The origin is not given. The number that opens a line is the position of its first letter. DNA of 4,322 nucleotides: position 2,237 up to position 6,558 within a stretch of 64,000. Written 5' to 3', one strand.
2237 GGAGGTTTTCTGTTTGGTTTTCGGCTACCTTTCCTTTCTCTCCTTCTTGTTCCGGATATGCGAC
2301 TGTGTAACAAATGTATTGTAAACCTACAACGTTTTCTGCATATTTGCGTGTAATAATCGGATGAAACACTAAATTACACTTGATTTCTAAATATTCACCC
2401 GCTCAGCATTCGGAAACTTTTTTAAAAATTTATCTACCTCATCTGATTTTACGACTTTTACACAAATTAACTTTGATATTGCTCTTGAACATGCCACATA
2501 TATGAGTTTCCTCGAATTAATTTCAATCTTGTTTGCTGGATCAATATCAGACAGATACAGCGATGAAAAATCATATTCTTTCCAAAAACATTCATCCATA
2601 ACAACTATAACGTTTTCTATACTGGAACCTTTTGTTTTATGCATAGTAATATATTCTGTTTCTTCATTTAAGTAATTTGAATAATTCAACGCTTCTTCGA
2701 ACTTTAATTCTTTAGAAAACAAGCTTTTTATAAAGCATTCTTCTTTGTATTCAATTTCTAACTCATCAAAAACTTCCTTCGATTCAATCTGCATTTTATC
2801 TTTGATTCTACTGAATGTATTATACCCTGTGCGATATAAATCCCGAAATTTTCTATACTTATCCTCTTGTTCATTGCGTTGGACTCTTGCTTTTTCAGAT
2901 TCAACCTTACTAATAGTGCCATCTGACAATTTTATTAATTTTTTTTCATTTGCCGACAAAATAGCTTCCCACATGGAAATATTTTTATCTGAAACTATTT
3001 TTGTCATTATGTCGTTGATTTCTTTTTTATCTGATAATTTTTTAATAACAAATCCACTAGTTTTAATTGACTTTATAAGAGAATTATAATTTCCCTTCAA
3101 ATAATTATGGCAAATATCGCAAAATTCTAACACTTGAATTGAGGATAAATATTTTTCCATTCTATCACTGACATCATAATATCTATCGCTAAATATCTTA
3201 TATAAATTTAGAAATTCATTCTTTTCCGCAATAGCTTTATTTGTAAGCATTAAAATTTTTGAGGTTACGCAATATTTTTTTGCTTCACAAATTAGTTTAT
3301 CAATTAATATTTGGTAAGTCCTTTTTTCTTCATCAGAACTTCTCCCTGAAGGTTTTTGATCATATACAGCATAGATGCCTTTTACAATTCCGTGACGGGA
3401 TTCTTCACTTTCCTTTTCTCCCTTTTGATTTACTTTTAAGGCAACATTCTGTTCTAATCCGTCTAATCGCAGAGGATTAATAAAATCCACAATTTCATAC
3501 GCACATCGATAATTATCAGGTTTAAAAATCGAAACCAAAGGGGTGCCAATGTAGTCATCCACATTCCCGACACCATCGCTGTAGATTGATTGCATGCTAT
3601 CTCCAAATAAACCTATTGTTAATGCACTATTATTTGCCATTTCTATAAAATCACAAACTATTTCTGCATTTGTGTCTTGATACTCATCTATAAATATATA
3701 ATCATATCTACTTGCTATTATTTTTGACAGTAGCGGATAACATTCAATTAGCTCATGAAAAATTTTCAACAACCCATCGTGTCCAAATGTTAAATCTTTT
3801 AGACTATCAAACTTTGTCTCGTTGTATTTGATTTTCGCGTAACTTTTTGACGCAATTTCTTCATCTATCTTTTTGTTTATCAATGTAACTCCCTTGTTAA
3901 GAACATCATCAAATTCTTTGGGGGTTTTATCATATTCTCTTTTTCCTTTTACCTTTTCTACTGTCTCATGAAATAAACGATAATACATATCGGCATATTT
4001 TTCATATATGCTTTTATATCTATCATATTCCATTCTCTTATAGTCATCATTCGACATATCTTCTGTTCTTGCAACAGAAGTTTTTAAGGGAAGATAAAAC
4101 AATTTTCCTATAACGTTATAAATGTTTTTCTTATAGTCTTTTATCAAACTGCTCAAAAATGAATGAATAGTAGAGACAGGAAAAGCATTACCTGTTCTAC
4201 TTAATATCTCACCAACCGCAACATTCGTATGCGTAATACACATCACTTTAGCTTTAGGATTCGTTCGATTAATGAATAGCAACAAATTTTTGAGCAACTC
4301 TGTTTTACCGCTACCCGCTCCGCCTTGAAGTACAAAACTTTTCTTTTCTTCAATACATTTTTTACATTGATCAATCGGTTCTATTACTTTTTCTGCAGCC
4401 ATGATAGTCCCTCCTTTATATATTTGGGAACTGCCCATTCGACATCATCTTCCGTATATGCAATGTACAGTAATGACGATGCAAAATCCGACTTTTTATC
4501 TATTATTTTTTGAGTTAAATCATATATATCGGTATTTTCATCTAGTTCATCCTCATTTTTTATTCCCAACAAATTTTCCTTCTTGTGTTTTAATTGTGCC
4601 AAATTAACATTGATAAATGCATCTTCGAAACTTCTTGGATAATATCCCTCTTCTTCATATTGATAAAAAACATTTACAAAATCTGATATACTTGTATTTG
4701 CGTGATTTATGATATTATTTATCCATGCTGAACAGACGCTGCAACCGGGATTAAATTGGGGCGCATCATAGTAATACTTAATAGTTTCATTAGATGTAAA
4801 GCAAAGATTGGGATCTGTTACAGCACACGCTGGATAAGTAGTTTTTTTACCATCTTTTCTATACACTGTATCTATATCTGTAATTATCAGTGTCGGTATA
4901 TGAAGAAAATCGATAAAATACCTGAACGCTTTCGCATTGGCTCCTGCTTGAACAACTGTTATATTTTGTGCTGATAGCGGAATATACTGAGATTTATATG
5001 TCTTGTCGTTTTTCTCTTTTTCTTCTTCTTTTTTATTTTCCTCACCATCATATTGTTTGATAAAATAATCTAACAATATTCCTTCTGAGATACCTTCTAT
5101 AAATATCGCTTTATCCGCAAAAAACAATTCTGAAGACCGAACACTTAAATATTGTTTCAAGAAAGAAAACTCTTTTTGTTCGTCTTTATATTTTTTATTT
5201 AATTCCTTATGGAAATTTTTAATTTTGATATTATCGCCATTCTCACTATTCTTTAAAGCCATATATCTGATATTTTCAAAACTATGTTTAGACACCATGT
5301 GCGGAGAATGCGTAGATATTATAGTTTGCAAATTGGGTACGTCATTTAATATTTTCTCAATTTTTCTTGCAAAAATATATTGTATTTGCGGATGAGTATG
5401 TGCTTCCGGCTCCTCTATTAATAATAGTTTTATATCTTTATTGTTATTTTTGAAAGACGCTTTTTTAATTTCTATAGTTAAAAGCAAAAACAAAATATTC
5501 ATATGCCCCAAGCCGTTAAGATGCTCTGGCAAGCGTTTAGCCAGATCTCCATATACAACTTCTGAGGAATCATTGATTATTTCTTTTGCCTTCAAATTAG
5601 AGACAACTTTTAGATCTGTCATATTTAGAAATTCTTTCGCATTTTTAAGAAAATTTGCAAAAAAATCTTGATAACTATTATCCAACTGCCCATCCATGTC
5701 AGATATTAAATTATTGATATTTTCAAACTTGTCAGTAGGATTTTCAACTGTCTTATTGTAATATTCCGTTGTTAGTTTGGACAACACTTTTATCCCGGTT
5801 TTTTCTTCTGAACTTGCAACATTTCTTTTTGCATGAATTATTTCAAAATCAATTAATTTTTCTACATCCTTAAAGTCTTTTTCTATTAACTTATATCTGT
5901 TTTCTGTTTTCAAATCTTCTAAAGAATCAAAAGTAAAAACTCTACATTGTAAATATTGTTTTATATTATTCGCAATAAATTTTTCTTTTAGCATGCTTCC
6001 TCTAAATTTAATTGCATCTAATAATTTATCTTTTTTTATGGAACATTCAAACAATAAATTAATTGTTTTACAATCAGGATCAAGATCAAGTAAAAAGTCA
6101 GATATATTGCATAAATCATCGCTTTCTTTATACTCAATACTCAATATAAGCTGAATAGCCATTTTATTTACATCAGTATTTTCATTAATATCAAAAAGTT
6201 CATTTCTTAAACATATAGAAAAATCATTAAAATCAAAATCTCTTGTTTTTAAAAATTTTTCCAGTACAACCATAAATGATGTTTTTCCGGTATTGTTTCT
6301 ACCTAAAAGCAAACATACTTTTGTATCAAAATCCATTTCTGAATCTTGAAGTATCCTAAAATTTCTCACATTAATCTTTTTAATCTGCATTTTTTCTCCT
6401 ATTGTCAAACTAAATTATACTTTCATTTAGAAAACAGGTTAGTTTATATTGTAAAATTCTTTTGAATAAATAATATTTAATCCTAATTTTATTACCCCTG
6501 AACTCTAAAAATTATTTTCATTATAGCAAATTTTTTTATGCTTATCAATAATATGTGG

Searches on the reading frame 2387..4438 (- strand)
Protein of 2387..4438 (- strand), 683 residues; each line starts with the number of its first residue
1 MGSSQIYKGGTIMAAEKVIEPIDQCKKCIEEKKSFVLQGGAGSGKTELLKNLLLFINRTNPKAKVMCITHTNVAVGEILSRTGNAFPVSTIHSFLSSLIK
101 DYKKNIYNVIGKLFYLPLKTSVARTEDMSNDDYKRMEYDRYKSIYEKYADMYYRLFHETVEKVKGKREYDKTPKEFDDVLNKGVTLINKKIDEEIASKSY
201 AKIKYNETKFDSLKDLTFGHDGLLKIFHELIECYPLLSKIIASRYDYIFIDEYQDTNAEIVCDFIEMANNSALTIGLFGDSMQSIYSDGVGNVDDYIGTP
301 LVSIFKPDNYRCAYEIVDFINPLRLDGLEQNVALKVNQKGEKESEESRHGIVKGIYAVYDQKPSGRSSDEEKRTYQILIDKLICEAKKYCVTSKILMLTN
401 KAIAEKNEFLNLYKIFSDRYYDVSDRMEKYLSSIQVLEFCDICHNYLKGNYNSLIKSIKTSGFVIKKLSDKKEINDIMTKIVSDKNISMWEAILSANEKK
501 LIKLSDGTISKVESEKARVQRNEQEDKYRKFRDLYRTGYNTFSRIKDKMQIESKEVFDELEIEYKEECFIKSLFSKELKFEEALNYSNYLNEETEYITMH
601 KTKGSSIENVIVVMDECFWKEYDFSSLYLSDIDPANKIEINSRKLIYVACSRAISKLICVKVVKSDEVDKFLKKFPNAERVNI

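Call 36: search_protein_families(library=pfam, proteins=[window:2387-4438:-])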
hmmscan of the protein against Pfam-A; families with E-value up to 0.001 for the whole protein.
window:2387-4438:- (683 aa): 5 families
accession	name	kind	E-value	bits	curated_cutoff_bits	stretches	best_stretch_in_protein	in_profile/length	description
PF00580.27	UvrD-helicase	-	2.5e-22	80.3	23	1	31-287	12-254/271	UvrD/REP helicase N-terminal domain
PF13245.12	AAA_19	-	5e-15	56.3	25.1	1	31-286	10-131/134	AAA domain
PF01443.25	Viral_helicase1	-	1.5e-10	41.7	21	0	36-102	2-58/228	Viral superfamily 1 RNA helicase core domain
PF13604.12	AAA_30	-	5.4e-06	26.7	27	1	31-97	17-79/191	AAA domain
PF13086.12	AAA_11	-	6.9e-06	26.5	27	1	25-84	10-74/257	AAA domain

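Call 64: search_protein_families(library=padloc, proteins=[window:2387-4438:-])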
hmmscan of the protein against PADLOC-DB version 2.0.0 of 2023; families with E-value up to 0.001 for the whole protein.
window:2387-4438:- (683 aa): 40 families (the best 25 are shown)
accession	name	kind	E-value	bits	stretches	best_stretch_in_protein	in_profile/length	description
PDLC00125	GajB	-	1.1e-233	775.9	1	17-683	3-667/669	UrvD helicase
PDLC00135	GajB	-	3.7e-101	337.9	3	187-431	115-350/603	UrvD helicase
PDLC00128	GajB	-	7.4e-77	257.6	1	22-668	17-668/685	UrvD helicase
PDLC00113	GajB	-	2.1e-74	249.1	3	178-545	107-473/579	UrvD helicase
PDLC00111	GajB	-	1.7e-66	223.2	2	166-664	122-601/625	UrvD helicase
PDLC00143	GajB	-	1.6e-63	213.3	2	197-661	154-604/632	UrvD helicase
PDLC00115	GajB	-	2.3e-51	173.2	3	189-430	22-251/537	UrvD helicase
PDLC00137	GajB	-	2.2e-50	170.1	1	23-670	17-671/679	UrvD helicase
PDLC00119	GajB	-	3.1e-43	146.6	2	26-338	9-313/565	UrvD helicase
PDLC00109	GajB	-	7.3e-43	144.9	2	138-617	77-488/647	UrvD helicase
PDLC03802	RTasHel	-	3.2e-30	103.6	1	32-323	18-272/675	DRT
PDLC00131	GajB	-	1.6e-21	74.9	1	26-673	30-635/647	UrvD helicase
PDLC00127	GajB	-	3.7e-17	60.1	1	25-320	13-285/594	UrvD helicase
PDLC00130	GajB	-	6.3e-17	59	1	26-287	9-248/589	UrvD helicase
PDLC00117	GajB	-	1e-15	55.3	1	24-287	19-261/604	UrvD helicase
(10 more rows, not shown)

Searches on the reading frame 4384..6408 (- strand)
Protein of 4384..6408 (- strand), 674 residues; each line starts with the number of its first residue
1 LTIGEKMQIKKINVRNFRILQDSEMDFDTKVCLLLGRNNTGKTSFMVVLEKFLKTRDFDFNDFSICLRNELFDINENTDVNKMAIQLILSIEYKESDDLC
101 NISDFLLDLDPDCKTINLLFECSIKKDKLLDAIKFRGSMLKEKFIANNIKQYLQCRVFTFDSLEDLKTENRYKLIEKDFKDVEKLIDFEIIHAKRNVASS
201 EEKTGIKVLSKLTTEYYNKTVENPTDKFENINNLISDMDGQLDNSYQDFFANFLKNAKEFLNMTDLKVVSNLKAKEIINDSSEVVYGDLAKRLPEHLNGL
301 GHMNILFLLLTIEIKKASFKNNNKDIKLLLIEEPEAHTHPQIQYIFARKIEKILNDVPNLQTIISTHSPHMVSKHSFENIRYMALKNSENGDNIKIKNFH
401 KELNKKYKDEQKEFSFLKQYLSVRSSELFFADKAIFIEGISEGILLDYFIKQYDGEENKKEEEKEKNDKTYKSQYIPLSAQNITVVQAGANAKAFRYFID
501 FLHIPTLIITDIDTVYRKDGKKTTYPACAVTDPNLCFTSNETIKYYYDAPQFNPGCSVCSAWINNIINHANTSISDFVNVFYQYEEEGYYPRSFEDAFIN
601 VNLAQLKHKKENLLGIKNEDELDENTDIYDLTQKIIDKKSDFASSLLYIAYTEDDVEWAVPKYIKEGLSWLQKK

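Call 36: search_protein_families(library=pfam, proteins=[window:4384-6408:-])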
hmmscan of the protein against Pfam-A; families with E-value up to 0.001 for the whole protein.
window:4384-6408:- (674 aa): 4 families
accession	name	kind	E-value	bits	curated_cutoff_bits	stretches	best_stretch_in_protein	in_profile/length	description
PF13175.12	AAA_15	-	2.3e-53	182.6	32.1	1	7-372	1-374/374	AAA ATPase domain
PF20469.4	OLD-like_TOPRIM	-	1.2e-12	48.5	23.2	1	429-513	1-67/67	Overcoming lysogenization defect protein-like, TOPRIM domain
PF13304.12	AAA_21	-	3.7e-09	37.5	27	1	174-372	106-303/304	AAA domain, putative AbiEii toxin, Type IV TA system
PF11398.14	DUF2813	-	2.4e-05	24.3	21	0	302-383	260-336/372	Protein of unknown function (DUF2813)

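Call 64: search_protein_families(library=padloc, proteins=[window:4384-6408:-])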
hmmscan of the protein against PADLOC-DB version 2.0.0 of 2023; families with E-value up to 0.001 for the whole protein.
window:4384-6408:- (674 aa): 93 families (the best 25 are shown)
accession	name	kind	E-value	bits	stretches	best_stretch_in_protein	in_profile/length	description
PDLC00065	GajA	-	9.1e-186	617.5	1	7-674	1-666/670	AAA ATPase domain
PDLC00079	GajA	-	7.3e-171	568.4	1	7-673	1-701/702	AAA ATPase domain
PDLC00063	GajA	-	8.7e-128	425.8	1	7-673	1-661/679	AAA ATPase domain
PDLC00093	GajA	-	7.2e-95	317.2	1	7-674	1-721/736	AAA ATPase domain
PDLC00088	GajA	-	1.3e-91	306.2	1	298-673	2-371/372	AAA ATPase domain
PDLC00095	GajA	-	1.4e-85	286.4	2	143-674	175-732/752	AAA ATPase domain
PDLC00082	GajA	-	1.5e-60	203.4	2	70-673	100-694/694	AAA ATPase domain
PDLC00068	GajA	-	2.6e-58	196.2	2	184-518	4-338/545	AAA ATPase domain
PDLC02979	AriA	-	8.5e-54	181.7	1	7-372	1-373/373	-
PDLC00076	GajA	-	6.1e-43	145.2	1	7-639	1-612/700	AAA ATPase domain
PDLC00069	GajA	-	2.6e-38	129.9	1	7-530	1-521/687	AAA ATPase domain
PDLC00091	GajA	-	4.2e-38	129.6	1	7-464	1-424/627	AAA ATPase domain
PDLC00077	GajA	-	1.6e-36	124.1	2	7-456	1-459/616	AAA ATPase domain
PDLC00070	GajA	-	5.4e-35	119.1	1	7-523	1-459/596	AAA ATPase domain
PDLC00096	GajA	-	4.9e-34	116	2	285-489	251-423/630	AAA ATPase domain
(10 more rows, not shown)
